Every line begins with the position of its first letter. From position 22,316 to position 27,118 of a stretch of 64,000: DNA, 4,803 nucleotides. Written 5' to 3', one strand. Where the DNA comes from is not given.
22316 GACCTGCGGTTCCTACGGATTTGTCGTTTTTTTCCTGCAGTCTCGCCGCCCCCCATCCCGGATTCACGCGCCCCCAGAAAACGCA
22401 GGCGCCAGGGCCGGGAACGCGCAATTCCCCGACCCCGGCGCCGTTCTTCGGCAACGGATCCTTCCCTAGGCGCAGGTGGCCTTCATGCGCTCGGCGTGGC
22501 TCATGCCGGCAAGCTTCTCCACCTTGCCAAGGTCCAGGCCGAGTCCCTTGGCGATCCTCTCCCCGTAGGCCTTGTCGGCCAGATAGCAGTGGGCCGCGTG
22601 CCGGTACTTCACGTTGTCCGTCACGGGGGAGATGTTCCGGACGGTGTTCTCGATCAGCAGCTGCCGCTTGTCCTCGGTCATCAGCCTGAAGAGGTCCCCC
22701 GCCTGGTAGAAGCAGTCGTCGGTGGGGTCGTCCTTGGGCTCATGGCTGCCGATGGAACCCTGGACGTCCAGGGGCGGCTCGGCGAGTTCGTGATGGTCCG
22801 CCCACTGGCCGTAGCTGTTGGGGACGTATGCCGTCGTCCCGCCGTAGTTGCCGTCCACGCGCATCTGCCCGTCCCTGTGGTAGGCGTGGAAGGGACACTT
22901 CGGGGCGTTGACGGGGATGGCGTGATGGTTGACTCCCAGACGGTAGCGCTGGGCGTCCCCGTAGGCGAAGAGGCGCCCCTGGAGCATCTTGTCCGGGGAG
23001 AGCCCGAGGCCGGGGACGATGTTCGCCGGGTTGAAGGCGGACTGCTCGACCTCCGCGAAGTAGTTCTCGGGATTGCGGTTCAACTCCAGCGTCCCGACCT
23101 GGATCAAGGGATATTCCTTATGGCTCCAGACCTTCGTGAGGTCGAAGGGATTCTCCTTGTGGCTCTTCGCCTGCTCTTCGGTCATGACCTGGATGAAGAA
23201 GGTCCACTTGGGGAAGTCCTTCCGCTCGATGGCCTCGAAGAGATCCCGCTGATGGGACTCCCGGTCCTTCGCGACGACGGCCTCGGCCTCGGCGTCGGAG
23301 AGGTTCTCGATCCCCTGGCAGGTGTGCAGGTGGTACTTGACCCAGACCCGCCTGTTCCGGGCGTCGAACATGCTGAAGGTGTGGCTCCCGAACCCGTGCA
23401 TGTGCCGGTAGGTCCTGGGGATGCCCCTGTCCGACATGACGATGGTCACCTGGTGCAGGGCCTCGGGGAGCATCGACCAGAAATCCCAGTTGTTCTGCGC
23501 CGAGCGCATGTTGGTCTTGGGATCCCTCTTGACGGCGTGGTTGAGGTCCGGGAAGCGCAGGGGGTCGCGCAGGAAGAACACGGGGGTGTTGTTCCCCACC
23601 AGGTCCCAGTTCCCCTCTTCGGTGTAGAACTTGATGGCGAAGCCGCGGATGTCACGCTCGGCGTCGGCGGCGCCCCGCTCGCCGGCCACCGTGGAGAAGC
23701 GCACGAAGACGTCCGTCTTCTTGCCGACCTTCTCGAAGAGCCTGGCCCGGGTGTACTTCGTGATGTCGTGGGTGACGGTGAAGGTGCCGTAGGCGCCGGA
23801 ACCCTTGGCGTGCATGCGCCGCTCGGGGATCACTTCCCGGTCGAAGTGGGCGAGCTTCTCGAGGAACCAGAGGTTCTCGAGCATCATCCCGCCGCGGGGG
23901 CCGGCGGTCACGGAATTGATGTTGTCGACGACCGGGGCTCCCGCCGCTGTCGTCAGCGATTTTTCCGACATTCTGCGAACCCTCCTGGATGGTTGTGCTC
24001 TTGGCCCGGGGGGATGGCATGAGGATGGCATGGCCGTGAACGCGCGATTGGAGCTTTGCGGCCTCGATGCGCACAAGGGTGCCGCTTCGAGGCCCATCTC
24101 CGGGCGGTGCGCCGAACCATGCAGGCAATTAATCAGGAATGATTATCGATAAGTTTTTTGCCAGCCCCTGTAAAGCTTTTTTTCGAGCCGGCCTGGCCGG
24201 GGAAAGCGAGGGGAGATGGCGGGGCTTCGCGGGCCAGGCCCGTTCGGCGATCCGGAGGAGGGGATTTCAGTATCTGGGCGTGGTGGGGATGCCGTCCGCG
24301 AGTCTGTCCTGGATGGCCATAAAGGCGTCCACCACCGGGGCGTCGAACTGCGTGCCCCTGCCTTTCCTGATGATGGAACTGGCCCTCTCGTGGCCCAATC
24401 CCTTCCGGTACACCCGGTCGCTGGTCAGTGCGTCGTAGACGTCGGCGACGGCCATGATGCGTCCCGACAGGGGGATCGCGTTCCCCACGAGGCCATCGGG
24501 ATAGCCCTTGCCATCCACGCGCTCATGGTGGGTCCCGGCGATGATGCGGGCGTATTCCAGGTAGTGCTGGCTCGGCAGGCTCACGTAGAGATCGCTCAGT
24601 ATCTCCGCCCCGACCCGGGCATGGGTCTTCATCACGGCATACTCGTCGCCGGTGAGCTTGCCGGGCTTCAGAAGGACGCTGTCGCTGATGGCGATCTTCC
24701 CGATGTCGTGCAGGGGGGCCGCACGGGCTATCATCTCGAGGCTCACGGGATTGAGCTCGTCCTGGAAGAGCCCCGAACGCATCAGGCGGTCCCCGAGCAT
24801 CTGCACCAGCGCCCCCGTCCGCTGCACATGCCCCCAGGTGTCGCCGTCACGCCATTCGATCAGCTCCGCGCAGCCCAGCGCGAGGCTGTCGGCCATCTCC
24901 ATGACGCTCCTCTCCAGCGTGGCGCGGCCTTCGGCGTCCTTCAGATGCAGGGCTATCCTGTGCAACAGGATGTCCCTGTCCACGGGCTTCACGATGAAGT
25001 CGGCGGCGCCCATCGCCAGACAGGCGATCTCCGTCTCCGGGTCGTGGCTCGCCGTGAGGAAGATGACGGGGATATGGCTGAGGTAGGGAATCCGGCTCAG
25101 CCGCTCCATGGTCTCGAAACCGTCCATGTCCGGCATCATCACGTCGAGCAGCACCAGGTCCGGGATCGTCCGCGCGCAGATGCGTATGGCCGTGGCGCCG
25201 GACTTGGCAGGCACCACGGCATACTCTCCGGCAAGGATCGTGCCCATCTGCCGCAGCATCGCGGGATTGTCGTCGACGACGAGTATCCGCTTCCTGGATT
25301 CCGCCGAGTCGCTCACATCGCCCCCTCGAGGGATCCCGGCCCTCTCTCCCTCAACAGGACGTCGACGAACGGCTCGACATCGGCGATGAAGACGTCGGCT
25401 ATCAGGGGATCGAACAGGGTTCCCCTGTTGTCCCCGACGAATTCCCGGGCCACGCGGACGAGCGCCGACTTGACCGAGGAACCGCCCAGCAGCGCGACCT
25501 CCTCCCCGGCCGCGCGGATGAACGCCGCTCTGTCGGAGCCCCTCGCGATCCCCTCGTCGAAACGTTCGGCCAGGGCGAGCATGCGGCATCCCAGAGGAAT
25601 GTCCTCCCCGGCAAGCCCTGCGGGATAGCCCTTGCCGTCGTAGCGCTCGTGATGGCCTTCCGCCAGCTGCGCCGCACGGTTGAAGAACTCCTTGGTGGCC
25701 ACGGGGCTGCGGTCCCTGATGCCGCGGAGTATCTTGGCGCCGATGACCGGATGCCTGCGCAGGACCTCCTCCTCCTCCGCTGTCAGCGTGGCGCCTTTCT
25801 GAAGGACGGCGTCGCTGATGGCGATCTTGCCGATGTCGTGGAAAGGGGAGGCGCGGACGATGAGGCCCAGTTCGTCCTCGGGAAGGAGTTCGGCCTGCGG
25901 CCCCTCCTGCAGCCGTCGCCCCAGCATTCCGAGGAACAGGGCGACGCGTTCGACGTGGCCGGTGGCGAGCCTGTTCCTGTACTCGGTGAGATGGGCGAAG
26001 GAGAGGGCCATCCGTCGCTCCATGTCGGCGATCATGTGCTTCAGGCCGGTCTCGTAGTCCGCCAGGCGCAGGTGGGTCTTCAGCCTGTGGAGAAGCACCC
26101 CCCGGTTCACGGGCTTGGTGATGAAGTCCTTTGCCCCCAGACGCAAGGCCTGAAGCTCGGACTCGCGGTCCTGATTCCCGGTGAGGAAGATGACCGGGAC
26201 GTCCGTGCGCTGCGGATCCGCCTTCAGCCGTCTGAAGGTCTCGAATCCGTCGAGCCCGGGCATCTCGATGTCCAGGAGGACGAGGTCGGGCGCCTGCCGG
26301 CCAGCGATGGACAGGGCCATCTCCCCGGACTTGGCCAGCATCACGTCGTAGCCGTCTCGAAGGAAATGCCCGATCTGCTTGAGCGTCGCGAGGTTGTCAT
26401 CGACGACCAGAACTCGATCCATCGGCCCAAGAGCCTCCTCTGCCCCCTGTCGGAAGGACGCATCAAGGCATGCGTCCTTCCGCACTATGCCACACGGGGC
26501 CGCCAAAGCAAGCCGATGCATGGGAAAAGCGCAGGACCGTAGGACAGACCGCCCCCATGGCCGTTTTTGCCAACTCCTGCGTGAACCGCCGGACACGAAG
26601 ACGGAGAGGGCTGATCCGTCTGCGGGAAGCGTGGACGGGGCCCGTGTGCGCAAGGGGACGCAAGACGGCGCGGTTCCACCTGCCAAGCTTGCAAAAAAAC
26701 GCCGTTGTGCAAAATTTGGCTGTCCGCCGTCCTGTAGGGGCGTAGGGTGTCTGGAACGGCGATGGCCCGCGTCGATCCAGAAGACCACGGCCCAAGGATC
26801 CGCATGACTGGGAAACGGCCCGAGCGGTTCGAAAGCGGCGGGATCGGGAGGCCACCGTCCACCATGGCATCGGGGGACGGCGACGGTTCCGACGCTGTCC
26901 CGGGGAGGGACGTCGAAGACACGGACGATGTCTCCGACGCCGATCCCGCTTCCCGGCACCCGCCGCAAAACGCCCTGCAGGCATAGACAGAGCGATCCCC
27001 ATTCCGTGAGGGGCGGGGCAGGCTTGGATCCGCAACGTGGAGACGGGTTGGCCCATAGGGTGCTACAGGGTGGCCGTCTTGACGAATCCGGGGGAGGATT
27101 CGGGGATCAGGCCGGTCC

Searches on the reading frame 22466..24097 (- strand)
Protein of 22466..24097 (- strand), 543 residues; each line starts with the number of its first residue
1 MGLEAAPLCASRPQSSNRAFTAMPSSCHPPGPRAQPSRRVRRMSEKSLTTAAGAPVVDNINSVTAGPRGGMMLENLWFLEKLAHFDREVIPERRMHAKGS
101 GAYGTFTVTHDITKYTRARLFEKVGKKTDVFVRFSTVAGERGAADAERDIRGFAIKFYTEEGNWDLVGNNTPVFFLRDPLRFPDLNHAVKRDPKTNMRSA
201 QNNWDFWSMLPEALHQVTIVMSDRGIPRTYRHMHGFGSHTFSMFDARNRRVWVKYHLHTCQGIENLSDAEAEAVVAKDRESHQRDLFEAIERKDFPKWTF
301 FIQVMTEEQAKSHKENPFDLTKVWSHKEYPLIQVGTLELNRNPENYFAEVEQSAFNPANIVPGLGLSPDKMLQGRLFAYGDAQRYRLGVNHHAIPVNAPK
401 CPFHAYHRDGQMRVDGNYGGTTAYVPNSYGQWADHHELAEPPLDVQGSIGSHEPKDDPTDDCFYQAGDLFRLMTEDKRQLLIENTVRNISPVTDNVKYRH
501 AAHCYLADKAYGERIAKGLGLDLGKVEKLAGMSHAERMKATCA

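Call 8: search_protein_families(library=pfam, proteins=[window:22466-24097:-], max_evalue=0.001)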
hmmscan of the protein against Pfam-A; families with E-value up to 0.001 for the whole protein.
window:22466-24097:- (543 aa): 2 families
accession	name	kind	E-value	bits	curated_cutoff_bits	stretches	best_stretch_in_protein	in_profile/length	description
PF00199.24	Catalase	-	3.4e-187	622.6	25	1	49-430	1-382/383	Catalase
PF06628.17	Catalase-rel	-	1.1e-17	64.3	30.1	1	459-519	4-65/65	Catalase-related immune-responsive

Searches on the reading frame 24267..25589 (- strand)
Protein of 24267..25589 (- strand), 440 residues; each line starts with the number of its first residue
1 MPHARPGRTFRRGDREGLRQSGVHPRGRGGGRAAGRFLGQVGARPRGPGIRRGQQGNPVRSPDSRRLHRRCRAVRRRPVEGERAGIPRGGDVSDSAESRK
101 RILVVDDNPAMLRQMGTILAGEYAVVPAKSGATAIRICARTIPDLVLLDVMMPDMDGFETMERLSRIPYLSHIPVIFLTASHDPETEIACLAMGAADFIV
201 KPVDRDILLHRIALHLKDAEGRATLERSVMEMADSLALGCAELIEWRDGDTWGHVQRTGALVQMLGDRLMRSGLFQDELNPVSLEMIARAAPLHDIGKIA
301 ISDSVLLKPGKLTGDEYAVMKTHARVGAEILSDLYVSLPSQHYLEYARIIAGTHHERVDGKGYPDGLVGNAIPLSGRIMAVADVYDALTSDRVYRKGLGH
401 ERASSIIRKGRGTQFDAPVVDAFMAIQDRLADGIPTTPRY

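Call 8: search_protein_families(library=pfam, proteins=[window:24267-25589:-], max_evalue=0.001)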
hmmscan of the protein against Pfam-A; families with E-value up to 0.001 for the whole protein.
window:24267-25589:- (440 aa): 3 families
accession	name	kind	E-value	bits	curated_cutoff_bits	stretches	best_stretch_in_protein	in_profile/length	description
PF13487.12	HD_5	-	2.1e-28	99.7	27.2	1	277-417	32-168/170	HD domain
PF00072.30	Response_reg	-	8.4e-27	94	30.2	1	102-212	1-110/111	Response regulator receiver domain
PF01966.28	HD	-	1.6e-16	61.1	22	1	252-387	2-115/116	HD domain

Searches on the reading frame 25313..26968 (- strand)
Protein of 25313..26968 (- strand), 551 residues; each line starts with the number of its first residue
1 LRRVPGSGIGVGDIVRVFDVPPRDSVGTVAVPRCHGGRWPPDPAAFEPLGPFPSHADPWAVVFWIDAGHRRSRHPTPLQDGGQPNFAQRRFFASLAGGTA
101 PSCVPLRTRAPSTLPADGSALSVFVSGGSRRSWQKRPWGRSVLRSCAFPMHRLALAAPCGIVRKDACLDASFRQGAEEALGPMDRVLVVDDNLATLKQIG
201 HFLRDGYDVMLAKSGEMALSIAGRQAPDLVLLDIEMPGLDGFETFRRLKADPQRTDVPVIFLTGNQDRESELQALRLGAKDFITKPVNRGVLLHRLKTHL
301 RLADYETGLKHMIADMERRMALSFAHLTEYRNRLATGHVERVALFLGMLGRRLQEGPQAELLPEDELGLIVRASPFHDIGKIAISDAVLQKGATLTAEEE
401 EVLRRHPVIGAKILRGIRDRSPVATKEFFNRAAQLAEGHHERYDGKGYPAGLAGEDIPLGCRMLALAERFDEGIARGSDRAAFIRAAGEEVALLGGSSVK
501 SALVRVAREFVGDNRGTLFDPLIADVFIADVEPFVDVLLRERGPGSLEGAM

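Call 8: search_protein_families(library=pfam, proteins=[window:25313-26968:-], max_evalue=0.001)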
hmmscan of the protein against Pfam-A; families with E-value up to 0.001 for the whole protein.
window:25313-26968:- (551 aa): 3 families
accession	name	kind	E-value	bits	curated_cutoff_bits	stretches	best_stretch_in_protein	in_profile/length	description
PF00072.30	Response_reg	-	3.4e-27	95.2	30.2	1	186-296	1-110/111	Response regulator receiver domain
PF13487.12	HD_5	-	2.7e-22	79.8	27.2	1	363-482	34-148/170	HD domain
PF01966.28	HD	-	2.8e-16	60.3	22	1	338-471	4-114/116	HD domain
